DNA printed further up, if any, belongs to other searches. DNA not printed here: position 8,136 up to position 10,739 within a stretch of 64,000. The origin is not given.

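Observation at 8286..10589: HTH-NACHT STAND NTPase without C-terminal repeats (bacterial NACHT, possible antiphage sensor)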

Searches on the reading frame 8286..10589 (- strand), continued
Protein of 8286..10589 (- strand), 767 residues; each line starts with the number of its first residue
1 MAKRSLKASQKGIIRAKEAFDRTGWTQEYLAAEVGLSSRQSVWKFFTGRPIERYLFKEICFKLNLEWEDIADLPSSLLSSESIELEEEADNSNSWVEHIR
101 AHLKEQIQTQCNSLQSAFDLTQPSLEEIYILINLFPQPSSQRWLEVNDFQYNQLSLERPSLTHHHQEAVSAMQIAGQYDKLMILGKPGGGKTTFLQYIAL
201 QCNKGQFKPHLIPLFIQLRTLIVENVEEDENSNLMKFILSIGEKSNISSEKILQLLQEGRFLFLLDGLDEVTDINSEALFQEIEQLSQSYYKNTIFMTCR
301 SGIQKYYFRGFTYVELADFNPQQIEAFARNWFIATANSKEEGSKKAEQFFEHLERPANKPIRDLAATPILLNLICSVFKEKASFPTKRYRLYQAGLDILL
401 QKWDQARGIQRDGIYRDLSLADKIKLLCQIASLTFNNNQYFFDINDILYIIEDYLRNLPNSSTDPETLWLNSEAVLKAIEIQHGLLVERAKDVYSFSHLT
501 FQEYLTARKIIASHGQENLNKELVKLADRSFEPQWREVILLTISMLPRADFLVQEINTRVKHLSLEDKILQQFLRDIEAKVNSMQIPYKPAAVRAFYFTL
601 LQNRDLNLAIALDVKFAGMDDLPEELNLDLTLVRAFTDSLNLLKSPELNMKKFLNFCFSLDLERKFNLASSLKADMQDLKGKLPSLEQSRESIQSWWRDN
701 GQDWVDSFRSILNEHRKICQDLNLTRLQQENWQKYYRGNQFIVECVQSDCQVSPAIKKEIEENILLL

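Call 23: get_annotated_region(hit=H1, flank=20000)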
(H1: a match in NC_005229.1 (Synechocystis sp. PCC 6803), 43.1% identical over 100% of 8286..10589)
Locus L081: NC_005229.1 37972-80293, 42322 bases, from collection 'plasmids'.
description: Synechocystis sp. PCC 6803 plasmid pSYSM, complete sequence
organism: Synechocystis sp. PCC 6803 (NCBI taxid 1148)
taxonomy: Bacteria; Cyanobacteriota; Cyanophyceae; Synechococcales; Merismopediaceae; Synechocystis; Synechocystis sp. PCC 6803
host: -; source: -; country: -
typing (MOB-suite, as given by PLSDB): non-mobilizable
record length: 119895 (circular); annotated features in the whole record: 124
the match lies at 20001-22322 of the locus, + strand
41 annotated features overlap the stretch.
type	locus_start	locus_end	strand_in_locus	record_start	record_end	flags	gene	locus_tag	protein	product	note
CDS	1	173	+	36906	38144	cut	chrA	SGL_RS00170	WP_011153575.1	chromate efflux transporter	GO:0015703 - chromate transport [Evidence IEA]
CDS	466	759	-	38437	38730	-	-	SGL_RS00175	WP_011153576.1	hypothetical protein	-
CDS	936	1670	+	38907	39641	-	-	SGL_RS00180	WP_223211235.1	IS5 family transposase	-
CDS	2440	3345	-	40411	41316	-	-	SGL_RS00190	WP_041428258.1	sulfotransferase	-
CDS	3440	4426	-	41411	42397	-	-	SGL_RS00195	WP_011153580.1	glycosyltransferase family 2 protein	-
CDS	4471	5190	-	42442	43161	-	-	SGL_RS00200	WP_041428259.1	glycosyltransferase family 25 protein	-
CDS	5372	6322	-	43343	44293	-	-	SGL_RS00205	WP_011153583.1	sulfotransferase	-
CDS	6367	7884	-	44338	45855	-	-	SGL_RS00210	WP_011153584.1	hypothetical protein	-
CDS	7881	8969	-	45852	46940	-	-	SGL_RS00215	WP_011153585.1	glycosyltransferase family 4 protein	-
CDS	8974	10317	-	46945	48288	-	-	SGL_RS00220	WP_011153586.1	oligosaccharide flippase family protein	-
CDS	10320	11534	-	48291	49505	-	-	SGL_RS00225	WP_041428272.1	glycosyltransferase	-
CDS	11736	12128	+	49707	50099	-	-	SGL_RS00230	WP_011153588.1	hypothetical protein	-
CDS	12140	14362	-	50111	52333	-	-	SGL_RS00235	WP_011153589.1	cellulose synthase operon protein YhjQ/BcsQ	-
CDS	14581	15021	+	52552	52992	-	-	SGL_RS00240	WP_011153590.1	cyanoexosortase A system-associated protein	-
CDS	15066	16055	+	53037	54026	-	-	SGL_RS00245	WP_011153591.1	glycosyltransferase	-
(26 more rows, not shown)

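Call 26: find_encoding_contigs(protein=P0001, flank=10000, max_places=4)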
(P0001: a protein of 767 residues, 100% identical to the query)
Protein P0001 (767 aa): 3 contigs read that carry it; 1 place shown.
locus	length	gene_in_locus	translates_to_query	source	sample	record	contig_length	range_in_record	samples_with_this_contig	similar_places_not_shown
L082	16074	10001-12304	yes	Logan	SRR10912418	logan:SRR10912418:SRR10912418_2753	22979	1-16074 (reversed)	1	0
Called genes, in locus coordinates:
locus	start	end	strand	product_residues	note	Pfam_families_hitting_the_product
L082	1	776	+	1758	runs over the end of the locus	-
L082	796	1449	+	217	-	-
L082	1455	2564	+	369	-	-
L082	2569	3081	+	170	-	-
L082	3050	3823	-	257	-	PF00590:TP_methylase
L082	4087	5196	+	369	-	PF00291:PALP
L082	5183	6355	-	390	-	PF00016:RuBisCO_large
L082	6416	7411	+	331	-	PF01408:GFO_IDH_MocA, PF22725:GFO_IDH_MocA_C3, PF02894:GFO_IDH_MocA_C (weak)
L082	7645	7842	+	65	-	-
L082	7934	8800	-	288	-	PF01242:PTPS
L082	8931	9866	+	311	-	PF06574:FAD_syn, PF01467:CTP_transf_like (weak), PF01687:Flavokinase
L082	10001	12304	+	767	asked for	PF05729:NACHT, PF22727:NCH2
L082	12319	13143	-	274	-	PF12146:Hydrolase_4 (weak), PF00561:Abhydrolase_1, PF12697:Abhydrolase_6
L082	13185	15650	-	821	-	PF04932:Wzy_C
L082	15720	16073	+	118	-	?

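Call 32: search_solved_structures(query=A2, max_evalue=1, show_alignments=2)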
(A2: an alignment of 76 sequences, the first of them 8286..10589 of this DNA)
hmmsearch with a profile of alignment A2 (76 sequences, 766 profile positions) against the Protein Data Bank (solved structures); distinct sequences matched with E-value up to 1: 80 (the best 60 are shown).
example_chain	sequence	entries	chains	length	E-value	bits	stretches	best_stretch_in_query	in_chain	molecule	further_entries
3jbl_K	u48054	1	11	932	2.3e-08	36.2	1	182-403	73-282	NLR family CARD domain-containing protein 4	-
4kxf_K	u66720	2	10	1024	3.2e-08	35.7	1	182-403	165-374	NLR family CARD domain-containing protein 4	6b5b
8fw2_A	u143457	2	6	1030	6.3e-07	31.4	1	180-420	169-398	NLR family CARD domain-containing protein 4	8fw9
8fvu_B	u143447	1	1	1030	1.1e-06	30.6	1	181-420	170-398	NLR family CARD domain-containing protein 4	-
7lfh_A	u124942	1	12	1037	3.3e-05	25.7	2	124-281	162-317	NACHT, LRR and PYD domains-containing protein 3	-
7vtq_A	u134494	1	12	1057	3.5e-05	25.7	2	124-281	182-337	NACHT, LRR and PYD domains-containing protein 3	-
7wbt_A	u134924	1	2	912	6.6e-05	24.7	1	180-272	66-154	NACHT, LRR and PYD domains-containing protein 9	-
7wbu_A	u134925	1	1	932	6.8e-05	24.7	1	180-272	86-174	NACHT, LRR and PYD domains-containing protein 9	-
5aj2_A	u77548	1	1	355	0.00016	23.5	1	182-378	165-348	NLR FAMILY CARD DOMAIN-CONTAINING PROTEIN 4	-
6xaf_A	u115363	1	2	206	0.00049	21.9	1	177-250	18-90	Leucine-rich repeat serine/threonine-protein kinase 2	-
6oje_A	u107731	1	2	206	0.0005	21.8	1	177-249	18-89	Leucine-rich repeat serine/threonine-protein kinase 2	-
6ojf_A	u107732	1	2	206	0.0005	21.8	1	177-249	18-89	Leucine-rich repeat serine/threonine-protein kinase 2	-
9l4k_A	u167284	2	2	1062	0.00076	21.3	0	182-272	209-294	NACHT, LRR and PYD domains-containing protein 2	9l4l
8zem_A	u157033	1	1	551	0.00099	20.9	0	119-279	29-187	NACHT, LRR and PYD domains-containing protein 3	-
8etr_A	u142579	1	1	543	0.001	20.9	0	120-279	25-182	NACHT, LRR and PYD domains-containing protein 3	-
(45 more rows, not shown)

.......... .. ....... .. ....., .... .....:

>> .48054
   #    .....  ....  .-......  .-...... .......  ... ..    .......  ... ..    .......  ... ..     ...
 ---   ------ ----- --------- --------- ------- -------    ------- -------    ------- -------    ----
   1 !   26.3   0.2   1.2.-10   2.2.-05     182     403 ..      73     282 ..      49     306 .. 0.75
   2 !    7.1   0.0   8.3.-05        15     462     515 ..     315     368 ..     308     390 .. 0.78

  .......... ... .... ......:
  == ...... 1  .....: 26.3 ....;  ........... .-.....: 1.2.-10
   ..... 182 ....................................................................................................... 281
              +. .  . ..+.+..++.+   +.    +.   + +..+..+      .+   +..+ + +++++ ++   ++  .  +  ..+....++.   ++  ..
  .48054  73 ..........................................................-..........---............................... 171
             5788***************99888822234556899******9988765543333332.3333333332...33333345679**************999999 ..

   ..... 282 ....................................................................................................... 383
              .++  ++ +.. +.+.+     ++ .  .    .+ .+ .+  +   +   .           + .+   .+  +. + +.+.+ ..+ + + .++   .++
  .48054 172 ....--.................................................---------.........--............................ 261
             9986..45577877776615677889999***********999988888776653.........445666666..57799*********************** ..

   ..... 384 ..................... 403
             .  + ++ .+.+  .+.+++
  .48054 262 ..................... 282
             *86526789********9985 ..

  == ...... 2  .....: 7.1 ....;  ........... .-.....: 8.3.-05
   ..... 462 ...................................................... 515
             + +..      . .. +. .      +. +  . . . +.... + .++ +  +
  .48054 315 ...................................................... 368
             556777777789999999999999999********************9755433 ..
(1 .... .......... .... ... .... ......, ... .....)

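Call 36: search_protein_families(library=pfam, proteins=[L081:20001-22352:+, L081:22320-23228:-, L081:23231-26860:-], max_evalue=10)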
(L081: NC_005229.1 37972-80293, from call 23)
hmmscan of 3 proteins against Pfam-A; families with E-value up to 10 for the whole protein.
L081:20001-22352:+ (783 aa): 15 families
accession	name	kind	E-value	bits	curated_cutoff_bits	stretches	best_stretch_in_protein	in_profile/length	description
PF22727.1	NCH2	-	4.8e-21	75.1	27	1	686-775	4-96/96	NACHT C-terminal Helical domain 2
PF05729.18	NACHT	-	5e-11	43.2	26.7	1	197-349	3-166/167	NACHT domain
PF20720.3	nSTAND3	-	3.9e-06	27.1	27.2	1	186-265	9-83/155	Novel STAND NTPase 3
PF24389.1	ORC-CDC6-like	-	0.00061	19.1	27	1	188-220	26-58/571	ORC-CDC6-like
PF13191.12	AAA_16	-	0.0012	19.9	32.6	1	185-254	9-83/167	AAA ATPase domain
PF13086.12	AAA_11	-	0.012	15.8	27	1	184-219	6-42/257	AAA domain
PF13245.12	AAA_19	-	0.013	16.1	25.1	1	186-214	3-31/134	AAA domain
PF13401.12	AAA_22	-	0.014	16.1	27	1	194-266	5-64/130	AAA domain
PF17776.6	NLRC4_HD2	-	0.016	16.2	33.1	1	317-375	45-100/121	NLRC4 helical domain HD2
PF00004.35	AAA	-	0.048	14.6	21.2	1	197-238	1-35/131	ATPase family associated with various cellular activities (AAA)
PF12775.13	AAA_7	-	0.071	13.1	25.8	1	177-214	15-53/181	P-loop containing dynein motor region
PF25199.1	nSTAND_NTPase5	-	0.076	13.3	34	1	189-219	36-66/145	Novel STAND NTPase 5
PF06745.19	ATPase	-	0.15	11.9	26.6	1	193-214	18-40/231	KaiC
PF01580.24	FtsK_SpoIIIE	-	0.16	11.8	24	1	192-214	39-59/221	FtsK/SpoIIIE family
PF02562.22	PhoH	-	0.2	11.6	27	1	180-220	8-45/205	PhoH-like protein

L081:22320-23228:- (302 aa): 4 families
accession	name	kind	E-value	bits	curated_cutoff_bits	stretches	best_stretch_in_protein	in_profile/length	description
PF00072.30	Response_reg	-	6.3e-28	97.6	30.2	1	16-128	1-111/111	Response regulator receiver domain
PF01590.32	GAF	-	3.8e-05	24.7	22.4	1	179-298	11-130/133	GAF domain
PF23198.2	PDE8A_N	-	0.021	15.2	29.6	1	15-100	12-98/147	PDE8A-like, N-terminal domain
PF00862.26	GT-B_Sucrose_synth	-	0.24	10.7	23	1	55-104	64-113/290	Sucrose synthase first GT-B domain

L081:23231-26860:- (1209 aa): 20 families
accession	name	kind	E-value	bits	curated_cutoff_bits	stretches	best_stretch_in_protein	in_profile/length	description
PF00072.30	Response_reg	-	8e-43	145.6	30.2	2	938-1050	1-110/111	Response regulator receiver domain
PF02518.31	HATPase_c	-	2.4e-26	92.8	26.4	1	619-753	1-107/111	Histidine kinase-, DNA gyrase B-, and HSP90-like ATPase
PF00512.31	HisKA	-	3.5e-22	78.6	26.9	1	507-572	1-66/66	His Kinase A (phospho-acceptor) domain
PF01590.32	GAF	-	1e-14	55.6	22.4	1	329-471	1-133/133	GAF domain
PF00989.32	PAS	-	3.1e-14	53.4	22.6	2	27-129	9-113/113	PAS fold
PF08448.16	PAS_4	-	1.8e-12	47.9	23.1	2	30-133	6-109/110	PAS fold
PF13426.13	PAS_9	-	6.2e-12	46.1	27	2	195-274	3-75/103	PAS domain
PF01627.28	Hpt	-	1.1e-11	45.3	24.6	1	1119-1200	2-83/84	Hpt domain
PF13188.13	PAS_8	-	1.1e-10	41.5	21.8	2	184-229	2-46/65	PAS domain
PF23198.2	PDE8A_N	-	6e-07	29.9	29.6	1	932-1053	6-131/147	PDE8A-like, N-terminal domain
PF12860.13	PAS_7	-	1.2e-05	25.9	27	2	27-137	3-115/115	PAS fold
PF13492.12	GAF_3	-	1.3e-05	26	27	1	332-472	4-128/129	GAF domain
PF13185.12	GAF_2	-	0.003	18.2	28.6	1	328-471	2-135/136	GAF domain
PF24820.1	Diguanyl_cycl_sensor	-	0.0037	17.6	28.1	1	188-227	1-38/109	Diguanylate cyclase-like sensor domain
PF03497.21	Anthrax_toxA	-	0.0092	16.5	25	1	143-210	70-137/173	Anthrax toxin LF subunit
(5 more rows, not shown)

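Call 41: predict_structure(alignment_id=A2)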
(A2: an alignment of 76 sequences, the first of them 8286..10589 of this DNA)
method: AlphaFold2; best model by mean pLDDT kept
length: 767 residues; sequences in the alignment: 76
mean_pLDDT: 83.8   pTM: 0.73
mean pLDDT of the five models: 83.8, 82.1, 79.6, 79.3, 77.5
residues with pLDDT >= 90: 335; 70-90: 339; 50-70: 48; < 50: 45
segments of 3 or more residues with pLDDT < 50: 1-3, 75-89, 117-121, 141-155, 163-165, 407-410
pLDDT, mean of each block of 10 residues (from residue 1): 71 92 90 87 92 91 90 55 41 86 88 60 74 78 45 50 63 92 84 92 92 90 63 80 86 93 91 80 91 92 74 88 90 90 93 84 81 87 79 82 53 75 90 88 84 87 85 84 68 76 93 90 95 90 92 95 90 93 91 93 84 85 90 92 84 90 90 94 90 92 94 90 84 92 86 92 91
secondary structure, 60 per line:
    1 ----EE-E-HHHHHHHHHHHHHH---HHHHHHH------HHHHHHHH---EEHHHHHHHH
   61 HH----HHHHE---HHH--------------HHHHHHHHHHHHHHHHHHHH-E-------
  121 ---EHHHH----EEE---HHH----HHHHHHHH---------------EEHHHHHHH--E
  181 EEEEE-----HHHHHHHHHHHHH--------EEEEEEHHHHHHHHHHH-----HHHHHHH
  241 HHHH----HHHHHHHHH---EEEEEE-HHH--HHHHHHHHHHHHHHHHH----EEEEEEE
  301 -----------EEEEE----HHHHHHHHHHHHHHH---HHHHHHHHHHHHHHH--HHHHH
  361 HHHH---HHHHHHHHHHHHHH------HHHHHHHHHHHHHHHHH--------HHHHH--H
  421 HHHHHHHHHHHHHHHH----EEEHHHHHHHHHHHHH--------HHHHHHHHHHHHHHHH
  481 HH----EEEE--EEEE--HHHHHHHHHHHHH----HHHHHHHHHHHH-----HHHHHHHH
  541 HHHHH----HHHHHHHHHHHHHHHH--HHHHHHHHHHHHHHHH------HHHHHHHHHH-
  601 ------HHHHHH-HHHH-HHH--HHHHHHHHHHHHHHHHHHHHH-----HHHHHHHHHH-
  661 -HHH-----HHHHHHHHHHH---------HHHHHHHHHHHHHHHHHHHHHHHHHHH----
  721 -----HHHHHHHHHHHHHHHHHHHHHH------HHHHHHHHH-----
elements in order (helices of 4 or more, strands of 3 or more residues): H10-23 H27-33 H40-47 H53-62 H67-70 H92-111 H125-128 E133-135 H146-153 H171-177 E180-185 H191-203 E212-217 H218-228 H234-244 H249-257 E261-266 H273-289 E294-300 E312-316 H321-335 H339-353 H356-364 H368-381 H388-404 H413-417 H420-436 E441-443 H444-456 H465-482 E487-490 E493-496 H499-511 H516-527 H533-545 H550-565 H568-583 H590-599 H607-612 H614-617 H624-644 H650-659 H670-680 H690-716 H726-747 H754-762

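Call 43: fold_search(model_id=the predicted structure, library=pdb)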
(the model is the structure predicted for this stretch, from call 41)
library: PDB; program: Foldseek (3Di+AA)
matches with E <= 10: 611; with E <= 0.001: 61
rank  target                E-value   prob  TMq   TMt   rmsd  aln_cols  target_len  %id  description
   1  8fw2_A                1.5e-10  1.00  0.41  0.35  11.1       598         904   16  Cryo-EM structure of full-length human NLRC4 inflammasome with C11 symmetry (released 2024-01-03)
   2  4kxf_D                2.3e-10  1.00  0.29  0.25  17.3       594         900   16  Crystal structure of NLRC4 reveals its autoinhibition mechanism (released 2013-07-24)
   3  8fvu_B                3.0e-10  1.00  0.42  0.36   5.7       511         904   17  Cryo-EM structure of human Needle/NAIP/NLRC4 (R288A) (released 2024-01-03)
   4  4kxf_L                3.4e-10  1.00  0.29  0.26  12.9       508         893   18  Crystal structure of NLRC4 reveals its autoinhibition mechanism (released 2013-07-24)
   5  8ej4_A                5.5e-10  1.00  0.39  0.36  12.0       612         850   16  Cryo-EM structure of the active NLRP3 inflammasome disk (released 2022-12-14)
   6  4kxf_N                6.0e-10  1.00  0.28  0.25  12.8       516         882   17  Crystal structure of NLRC4 reveals its autoinhibition mechanism (released 2013-07-24)
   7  8swk_A                8.2e-10  1.00  0.27  0.25  17.6       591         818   15  Cryo-EM structure of NLRP3 closed hexamer (released 2024-02-14)
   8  4kxf_H                8.5e-10  1.00  0.29  0.26  12.8       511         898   18  Crystal structure of NLRC4 reveals its autoinhibition mechanism (released 2013-07-24)
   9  9gu4                  8.9e-10  1.00  0.27  0.39  17.0       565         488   16  Crystal structure of NLRP3 in complex with inhibitor NP3-253 (released 2024-12-11)
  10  4kxf_F                9.3e-10  1.00  0.29  0.25  13.0       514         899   17  Crystal structure of NLRC4 reveals its autoinhibition mechanism (released 2013-07-24)
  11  9dh3_A                9.3e-10  1.00  0.27  0.19  20.3       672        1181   15  Cryo-EM structure of NLRP3 complex with Compound C (released 2024-12-25)
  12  8sxn_C                2.0e-09  1.00  0.27  0.26  17.8       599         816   16  Structure of NLRP3 and NEK7 complex (released 2024-02-14)
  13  7pzc_A                3.5e-09  1.00  0.27  0.21  26.2       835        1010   14  Cryo-EM structure of the NLRP3 decamer bound to the inhibitor CRID3 (released 2022-01-26)
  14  7alv                  3.8e-09  1.00  0.27  0.43  20.5       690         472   13  Crystal Structure of NLRP3 NACHT domain in complex with a potent inhibitor (released 2021-10-20)
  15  9hg4                  4.6e-09  1.00  0.26  0.40  17.0       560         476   17  NACHT domain of NLRP3 in complex with DFV890 (released 2025-03-19)
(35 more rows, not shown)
